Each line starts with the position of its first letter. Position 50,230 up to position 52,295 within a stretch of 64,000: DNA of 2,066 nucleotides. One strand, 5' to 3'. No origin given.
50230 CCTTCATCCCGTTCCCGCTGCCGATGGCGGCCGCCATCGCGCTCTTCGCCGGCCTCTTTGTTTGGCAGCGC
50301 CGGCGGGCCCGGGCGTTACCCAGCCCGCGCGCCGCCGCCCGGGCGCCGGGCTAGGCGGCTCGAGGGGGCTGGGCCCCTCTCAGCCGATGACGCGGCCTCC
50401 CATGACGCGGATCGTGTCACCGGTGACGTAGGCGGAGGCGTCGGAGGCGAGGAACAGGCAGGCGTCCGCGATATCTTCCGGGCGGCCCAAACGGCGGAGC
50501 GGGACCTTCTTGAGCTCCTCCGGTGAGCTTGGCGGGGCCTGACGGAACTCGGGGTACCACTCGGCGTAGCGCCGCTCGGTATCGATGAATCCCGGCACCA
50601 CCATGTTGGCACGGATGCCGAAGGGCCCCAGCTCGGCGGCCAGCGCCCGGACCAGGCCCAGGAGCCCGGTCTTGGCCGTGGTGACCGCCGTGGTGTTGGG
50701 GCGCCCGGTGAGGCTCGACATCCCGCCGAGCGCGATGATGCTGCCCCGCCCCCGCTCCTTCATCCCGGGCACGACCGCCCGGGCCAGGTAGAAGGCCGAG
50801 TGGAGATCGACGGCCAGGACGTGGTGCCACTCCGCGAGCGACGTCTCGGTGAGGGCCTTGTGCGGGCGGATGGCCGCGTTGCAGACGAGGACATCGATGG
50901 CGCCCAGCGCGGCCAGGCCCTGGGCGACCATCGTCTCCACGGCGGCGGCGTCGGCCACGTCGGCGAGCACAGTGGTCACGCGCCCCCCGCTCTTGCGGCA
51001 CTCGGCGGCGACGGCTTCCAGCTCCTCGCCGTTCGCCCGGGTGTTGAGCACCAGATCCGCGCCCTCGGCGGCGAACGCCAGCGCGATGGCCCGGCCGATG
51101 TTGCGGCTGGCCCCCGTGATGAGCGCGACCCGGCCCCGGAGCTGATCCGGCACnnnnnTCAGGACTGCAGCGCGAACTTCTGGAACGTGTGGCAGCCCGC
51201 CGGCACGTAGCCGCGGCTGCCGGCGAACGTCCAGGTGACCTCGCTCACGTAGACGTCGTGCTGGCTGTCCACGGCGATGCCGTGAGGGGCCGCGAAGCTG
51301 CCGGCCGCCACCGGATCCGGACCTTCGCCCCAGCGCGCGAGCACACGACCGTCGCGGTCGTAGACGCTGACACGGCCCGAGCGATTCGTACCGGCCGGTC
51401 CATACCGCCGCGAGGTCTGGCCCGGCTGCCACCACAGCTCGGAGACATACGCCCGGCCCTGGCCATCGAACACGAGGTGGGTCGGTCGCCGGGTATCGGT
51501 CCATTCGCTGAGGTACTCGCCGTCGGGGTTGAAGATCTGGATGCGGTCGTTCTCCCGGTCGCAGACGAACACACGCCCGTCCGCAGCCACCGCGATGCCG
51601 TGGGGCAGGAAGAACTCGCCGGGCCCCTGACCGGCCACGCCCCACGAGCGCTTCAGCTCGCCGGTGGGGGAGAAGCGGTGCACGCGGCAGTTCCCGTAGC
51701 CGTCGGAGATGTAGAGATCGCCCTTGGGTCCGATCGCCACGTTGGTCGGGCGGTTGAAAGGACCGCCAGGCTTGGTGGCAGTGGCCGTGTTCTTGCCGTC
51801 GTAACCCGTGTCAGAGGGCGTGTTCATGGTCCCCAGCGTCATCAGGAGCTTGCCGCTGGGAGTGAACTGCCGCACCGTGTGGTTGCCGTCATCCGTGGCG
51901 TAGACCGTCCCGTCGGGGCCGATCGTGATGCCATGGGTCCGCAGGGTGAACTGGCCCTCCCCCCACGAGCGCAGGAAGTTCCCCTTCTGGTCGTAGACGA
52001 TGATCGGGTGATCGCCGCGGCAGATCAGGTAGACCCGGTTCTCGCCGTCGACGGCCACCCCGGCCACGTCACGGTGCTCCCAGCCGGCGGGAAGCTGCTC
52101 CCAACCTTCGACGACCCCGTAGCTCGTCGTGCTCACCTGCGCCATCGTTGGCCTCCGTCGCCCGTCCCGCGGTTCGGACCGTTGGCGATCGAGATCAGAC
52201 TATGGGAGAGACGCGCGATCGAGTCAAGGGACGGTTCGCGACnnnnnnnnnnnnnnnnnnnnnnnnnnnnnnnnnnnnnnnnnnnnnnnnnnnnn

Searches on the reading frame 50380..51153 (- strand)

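Call 45: search_protein_families(library=pfam, proteins=[window:50380-51153:-], max_evalue=0.001)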
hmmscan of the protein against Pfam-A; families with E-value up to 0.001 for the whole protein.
window:50380-51153:- (257 aa): 4 families
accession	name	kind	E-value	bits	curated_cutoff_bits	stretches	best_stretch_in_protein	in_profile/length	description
PF13561.12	adh_short_C2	-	1.2e-58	199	27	1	14-253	1-234/236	Enoyl-(Acyl carrier protein) reductase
PF00106.31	adh_short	-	1e-45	156.1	26.6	1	8-194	1-186/195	short chain dehydrogenase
PF08659.16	KR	-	1.2e-11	45.3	22.6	1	10-168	3-160/180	KR domain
PF23441.1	SDR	-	3.3e-11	43.5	27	1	53-254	57-255/258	SDR-like rossmann domain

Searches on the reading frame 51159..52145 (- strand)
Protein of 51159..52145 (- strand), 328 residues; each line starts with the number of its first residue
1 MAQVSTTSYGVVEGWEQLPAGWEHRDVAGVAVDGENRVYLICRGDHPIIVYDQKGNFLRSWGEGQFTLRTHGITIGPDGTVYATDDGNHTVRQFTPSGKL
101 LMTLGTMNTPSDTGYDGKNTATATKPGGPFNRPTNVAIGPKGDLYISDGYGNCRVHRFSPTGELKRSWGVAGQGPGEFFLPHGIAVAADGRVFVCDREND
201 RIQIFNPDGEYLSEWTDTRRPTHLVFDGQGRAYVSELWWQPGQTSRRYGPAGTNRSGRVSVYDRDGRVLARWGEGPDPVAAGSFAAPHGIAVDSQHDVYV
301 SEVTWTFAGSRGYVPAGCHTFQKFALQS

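Call 17: search_protein_families(library=ncbifam, proteins=[window:51159-52145:-], max_evalue=0.001)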
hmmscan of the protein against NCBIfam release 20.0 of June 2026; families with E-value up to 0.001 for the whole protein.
window:51159-52145:- (328 aa): 4 families
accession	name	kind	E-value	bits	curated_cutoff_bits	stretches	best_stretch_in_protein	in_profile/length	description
NF035926.1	scyF_NHL_VPEP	equivalog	9.2e-27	94.1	350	1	48-219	126-287/376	scytonemin biosynthesis PEP-CTERM protein ScyF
NF033206.1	ScyE_fam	subfamily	3.4e-11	43.3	80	0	219-303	253-320/333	ScyD/ScyE family protein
NF047780.1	LIC12708_fam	subfamily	1.2e-07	30.9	150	1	78-205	66-210/391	LIC_12708 family protein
TIGR02604.1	Piru_Ver_Nterm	subfamily_domain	1.3e-05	24.8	122.2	0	130-151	320-341/367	PVC-type heme-binding CxxCH protein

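Call 45: search_protein_families(library=pfam, proteins=[window:51159-52145:-], max_evalue=0.001)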
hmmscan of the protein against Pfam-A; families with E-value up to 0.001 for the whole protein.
window:51159-52145:- (328 aa): 9 families
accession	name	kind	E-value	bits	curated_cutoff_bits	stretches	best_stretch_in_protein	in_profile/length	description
PF01436.27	NHL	-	6e-28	95.9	20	3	181-205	4-28/28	NHL repeat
PF08450.18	SGL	-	3.7e-10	40.3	26.3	1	181-231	186-239/246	SMP-30/Gluconolactonase/LRE-like region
PF25021.1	TEN_NHL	-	3.4e-07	30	27.1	0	72-93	334-355/357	Teneurin NHL domain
PF17170.10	DUF5128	-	9.4e-07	28.7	22.9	1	142-214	54-127/321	6-bladed beta-propeller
PF13449.12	Phytase-like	-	2.8e-06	27.9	27.6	0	72-113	72-110/284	Esterase-like activity of phytase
PF24684.1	Vgb_lyase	-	3e-06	26.7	50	0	98-210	24-128/290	Virginiamycin B lyase family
PF23500.1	DUF7133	-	2.5e-05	24.2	27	0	131-152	329-350/385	Domain of unknown function (DUF7133)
PF02393.21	US22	-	0.00012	22.5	35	0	169-202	68-102/124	US22 like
PF06739.17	SBBP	-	0.00084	19.7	20.5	0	287-300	15-28/38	Beta-propeller repeat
